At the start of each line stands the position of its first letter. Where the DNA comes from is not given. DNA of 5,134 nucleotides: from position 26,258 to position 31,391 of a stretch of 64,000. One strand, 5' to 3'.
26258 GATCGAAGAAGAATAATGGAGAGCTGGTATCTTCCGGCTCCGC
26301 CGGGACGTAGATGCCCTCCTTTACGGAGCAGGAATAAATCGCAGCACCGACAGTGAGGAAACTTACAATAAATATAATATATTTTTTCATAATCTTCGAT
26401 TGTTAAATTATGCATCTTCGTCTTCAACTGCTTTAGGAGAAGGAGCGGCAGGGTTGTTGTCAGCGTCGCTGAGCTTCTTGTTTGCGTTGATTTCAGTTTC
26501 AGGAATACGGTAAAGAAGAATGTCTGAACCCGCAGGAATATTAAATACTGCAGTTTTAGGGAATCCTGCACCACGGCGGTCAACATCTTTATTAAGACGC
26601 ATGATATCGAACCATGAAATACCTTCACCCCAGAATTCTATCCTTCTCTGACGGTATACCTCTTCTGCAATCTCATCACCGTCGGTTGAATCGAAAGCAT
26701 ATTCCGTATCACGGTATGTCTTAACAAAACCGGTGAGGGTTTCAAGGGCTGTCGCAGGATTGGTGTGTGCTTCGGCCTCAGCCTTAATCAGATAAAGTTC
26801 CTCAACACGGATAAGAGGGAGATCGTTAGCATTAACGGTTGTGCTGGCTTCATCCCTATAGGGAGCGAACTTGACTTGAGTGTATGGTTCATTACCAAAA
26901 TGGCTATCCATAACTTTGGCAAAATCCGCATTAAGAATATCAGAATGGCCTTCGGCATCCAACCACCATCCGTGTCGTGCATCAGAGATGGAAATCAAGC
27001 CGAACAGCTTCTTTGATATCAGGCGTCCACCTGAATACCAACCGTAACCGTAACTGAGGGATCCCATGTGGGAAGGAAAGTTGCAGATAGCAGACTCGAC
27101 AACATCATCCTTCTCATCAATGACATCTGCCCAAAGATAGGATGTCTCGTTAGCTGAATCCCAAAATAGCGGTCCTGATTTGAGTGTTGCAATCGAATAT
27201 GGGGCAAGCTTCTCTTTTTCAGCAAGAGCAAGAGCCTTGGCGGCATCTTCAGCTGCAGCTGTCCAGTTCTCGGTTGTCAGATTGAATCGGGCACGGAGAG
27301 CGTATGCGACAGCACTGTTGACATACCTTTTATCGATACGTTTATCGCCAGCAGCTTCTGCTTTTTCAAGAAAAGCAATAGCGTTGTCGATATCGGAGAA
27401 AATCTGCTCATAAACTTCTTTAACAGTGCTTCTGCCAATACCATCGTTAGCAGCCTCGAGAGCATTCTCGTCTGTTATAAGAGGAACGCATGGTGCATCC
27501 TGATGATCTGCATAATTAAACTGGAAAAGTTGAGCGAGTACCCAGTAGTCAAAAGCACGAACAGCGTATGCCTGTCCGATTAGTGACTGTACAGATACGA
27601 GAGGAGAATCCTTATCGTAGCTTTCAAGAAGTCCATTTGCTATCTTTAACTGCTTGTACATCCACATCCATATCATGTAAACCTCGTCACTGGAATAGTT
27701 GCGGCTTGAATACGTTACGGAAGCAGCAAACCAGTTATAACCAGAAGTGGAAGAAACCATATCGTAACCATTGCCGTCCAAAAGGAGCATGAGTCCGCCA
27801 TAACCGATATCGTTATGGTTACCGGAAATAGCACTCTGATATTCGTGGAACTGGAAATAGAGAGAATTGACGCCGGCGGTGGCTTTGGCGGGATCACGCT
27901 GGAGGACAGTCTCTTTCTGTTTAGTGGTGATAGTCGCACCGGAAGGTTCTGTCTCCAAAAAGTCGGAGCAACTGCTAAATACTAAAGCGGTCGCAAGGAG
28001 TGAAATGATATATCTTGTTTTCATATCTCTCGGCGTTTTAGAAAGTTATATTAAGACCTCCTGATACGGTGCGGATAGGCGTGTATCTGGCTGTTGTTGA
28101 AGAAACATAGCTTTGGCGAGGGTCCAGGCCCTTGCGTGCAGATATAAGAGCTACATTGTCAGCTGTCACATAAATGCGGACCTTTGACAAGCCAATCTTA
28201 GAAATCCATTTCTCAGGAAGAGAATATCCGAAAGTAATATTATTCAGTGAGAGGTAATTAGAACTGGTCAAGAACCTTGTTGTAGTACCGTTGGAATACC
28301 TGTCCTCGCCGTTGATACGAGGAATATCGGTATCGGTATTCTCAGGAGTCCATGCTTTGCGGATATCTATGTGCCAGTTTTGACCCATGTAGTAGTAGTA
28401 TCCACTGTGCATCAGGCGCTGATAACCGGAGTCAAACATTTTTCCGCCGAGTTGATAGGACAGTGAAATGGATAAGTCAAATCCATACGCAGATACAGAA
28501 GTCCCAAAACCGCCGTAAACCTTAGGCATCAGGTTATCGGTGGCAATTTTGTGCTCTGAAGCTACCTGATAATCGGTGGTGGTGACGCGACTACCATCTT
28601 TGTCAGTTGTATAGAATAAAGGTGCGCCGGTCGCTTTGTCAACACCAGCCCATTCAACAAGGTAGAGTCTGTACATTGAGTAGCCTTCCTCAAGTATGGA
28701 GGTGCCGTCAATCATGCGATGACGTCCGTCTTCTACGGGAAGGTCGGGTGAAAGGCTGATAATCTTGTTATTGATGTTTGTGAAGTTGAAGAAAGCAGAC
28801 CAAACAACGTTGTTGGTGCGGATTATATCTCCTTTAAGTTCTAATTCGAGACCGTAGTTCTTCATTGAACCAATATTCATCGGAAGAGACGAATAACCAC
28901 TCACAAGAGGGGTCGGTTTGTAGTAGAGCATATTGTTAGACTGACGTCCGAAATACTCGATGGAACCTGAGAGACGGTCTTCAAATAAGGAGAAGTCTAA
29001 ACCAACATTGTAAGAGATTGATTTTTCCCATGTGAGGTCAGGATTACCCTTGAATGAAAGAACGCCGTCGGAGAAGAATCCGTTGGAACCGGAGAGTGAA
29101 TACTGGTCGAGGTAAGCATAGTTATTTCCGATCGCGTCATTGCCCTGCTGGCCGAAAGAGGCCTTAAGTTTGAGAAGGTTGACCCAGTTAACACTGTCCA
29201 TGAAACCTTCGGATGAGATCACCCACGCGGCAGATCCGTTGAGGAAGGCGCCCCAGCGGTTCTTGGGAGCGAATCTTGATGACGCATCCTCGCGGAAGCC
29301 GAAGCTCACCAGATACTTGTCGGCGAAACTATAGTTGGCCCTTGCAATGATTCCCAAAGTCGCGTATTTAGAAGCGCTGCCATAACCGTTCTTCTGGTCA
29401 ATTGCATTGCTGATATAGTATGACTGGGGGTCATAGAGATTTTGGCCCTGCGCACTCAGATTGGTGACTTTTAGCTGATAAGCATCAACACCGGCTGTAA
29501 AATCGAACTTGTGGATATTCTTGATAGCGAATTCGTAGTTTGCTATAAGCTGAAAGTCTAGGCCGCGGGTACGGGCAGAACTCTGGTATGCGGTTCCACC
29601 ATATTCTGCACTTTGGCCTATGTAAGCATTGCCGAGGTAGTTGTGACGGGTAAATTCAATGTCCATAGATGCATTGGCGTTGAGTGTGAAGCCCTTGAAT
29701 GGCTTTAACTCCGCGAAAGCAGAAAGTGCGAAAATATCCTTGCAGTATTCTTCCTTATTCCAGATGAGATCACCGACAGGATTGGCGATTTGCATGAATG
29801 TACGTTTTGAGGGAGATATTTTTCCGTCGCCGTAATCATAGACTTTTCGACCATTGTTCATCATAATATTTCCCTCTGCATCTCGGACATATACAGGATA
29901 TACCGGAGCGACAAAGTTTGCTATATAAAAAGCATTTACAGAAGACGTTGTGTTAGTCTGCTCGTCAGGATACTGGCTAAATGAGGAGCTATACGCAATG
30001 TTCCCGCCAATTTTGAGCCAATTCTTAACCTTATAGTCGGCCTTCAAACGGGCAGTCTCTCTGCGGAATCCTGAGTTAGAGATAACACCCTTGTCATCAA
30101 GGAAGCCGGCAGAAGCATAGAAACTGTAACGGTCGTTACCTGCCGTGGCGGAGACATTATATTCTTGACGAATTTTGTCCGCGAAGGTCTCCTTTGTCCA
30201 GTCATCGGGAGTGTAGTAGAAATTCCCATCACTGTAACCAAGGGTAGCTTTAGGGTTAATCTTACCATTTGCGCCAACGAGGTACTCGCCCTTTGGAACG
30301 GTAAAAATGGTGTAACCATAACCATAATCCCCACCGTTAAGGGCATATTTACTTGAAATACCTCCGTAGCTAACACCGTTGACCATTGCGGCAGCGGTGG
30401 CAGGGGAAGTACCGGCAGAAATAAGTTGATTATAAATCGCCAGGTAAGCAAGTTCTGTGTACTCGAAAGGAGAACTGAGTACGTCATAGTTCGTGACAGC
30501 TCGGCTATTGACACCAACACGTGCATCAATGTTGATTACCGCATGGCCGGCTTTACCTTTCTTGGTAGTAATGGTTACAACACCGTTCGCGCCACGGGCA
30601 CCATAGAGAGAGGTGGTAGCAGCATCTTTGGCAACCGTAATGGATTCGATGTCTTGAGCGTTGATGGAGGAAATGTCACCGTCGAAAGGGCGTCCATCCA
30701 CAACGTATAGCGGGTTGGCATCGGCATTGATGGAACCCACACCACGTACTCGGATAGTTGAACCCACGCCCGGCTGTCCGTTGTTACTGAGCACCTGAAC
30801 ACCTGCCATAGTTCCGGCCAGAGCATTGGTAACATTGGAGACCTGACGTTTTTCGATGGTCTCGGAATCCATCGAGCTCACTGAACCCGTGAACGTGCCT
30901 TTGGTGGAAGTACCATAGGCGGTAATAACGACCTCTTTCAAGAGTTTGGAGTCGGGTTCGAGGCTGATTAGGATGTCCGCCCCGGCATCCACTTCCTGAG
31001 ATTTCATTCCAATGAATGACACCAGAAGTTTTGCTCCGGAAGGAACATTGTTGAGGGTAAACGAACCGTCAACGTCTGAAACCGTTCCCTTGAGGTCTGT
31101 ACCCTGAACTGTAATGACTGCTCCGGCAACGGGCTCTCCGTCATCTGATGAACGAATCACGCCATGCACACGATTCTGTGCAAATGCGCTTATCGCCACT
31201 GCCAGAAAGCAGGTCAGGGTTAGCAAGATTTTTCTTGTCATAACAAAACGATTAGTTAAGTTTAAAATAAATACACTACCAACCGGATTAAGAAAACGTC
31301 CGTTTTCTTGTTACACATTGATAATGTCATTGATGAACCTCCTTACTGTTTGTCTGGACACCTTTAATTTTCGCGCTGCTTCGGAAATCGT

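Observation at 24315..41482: Self-contained Mpi-type invertible promoter switch choosing between two divergent SusC/SusD/lipoprotein cassettes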

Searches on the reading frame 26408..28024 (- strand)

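Call 6: search_protein_families(library=pfam, proteins=[window:26408-28024:-])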
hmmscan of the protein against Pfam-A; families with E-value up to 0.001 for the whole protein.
window:26408-28024:- (538 aa): 2 families
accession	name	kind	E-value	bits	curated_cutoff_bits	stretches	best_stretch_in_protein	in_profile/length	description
PF14322.12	SusD-like_3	-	6.5e-16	59.6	27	1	94-249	53-191/191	Starch-binding associating with outer membrane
PF07980.17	SusD_RagB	-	1.6e-11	44.8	23.1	1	384-519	136-292/297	SusD family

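Call 7: search_protein_families(library=ncbifam, proteins=[window:26408-28024:-])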
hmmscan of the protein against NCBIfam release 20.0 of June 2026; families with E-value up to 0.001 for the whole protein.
window:26408-28024:- (538 aa): 1 family
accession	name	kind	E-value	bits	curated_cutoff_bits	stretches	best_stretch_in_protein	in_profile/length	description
NF033071.0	SusD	exception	2.8e-06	25.8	725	1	394-520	431-554/558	starch-binding outer membrane lipoprotein SusD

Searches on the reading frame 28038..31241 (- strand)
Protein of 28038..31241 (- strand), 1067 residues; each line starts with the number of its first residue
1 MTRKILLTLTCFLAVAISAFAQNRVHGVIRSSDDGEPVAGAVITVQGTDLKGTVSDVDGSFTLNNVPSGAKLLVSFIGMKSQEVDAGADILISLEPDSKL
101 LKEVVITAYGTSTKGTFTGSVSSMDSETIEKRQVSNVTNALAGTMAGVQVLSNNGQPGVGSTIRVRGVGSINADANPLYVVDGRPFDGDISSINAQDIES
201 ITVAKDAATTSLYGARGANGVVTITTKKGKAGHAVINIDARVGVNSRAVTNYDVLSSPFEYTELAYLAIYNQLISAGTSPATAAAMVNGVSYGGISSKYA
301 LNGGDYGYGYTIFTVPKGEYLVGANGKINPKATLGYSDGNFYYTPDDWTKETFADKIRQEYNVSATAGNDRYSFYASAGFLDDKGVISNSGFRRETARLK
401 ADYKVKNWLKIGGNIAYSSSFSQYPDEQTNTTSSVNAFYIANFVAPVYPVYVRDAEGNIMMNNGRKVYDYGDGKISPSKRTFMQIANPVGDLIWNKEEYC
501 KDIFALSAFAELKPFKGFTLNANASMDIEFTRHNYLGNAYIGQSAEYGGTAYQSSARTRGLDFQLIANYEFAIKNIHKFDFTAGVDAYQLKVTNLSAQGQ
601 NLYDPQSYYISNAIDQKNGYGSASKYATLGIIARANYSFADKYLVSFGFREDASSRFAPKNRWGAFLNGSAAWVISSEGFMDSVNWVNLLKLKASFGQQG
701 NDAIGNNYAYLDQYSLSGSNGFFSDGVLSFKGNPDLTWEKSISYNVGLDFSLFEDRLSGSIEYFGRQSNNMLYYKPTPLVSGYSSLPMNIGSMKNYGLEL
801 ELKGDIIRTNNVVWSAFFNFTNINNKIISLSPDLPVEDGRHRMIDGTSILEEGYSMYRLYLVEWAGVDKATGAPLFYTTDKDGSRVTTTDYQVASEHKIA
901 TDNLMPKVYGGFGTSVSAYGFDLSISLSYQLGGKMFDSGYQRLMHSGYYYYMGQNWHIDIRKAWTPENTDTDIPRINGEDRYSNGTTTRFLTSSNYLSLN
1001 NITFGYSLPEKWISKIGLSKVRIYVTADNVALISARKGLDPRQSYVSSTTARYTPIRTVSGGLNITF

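Call 6: search_protein_families(library=pfam, proteins=[window:28038-31241:-])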
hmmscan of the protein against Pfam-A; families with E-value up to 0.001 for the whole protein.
window:28038-31241:- (1067 aa): 4 families
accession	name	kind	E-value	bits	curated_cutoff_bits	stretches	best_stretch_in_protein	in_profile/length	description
PF07715.20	Plug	-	2.1e-20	73.6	23.9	1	117-221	5-107/107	TonB-dependent Receptor Plug Domain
PF00593.30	TonB_dep_Rec_b-barrel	-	9.2e-15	55.9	27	1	513-1030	72-436/436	TonB dependent receptor-like, beta-barrel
PF13715.12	CarbopepD_reg_2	-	3e-14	53.2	32.2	1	25-106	1-88/88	CarboxypepD_reg-like domain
PF13620.12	CarboxypepD_reg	-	5.5e-09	36.7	32.3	1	25-84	2-64/82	Carboxypeptidase regulatory-like domain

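Call 7: search_protein_families(library=ncbifam, proteins=[window:28038-31241:-])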
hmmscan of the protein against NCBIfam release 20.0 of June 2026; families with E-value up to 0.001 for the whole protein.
window:28038-31241:- (1067 aa): 2 families
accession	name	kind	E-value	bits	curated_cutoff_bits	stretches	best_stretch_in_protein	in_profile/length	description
TIGR04056.1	OMP_RagA_SusC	subfamily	1e-221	739.1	368.25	1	25-1067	3-981/981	SusC/RagA family TonB-linked outer membrane protein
TIGR04057.1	SusC_RagA_signa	signature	2.1e-14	53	46.2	1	197-227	1-31/31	SusC/RagA subfamily TonB-dependent outer membrane receptor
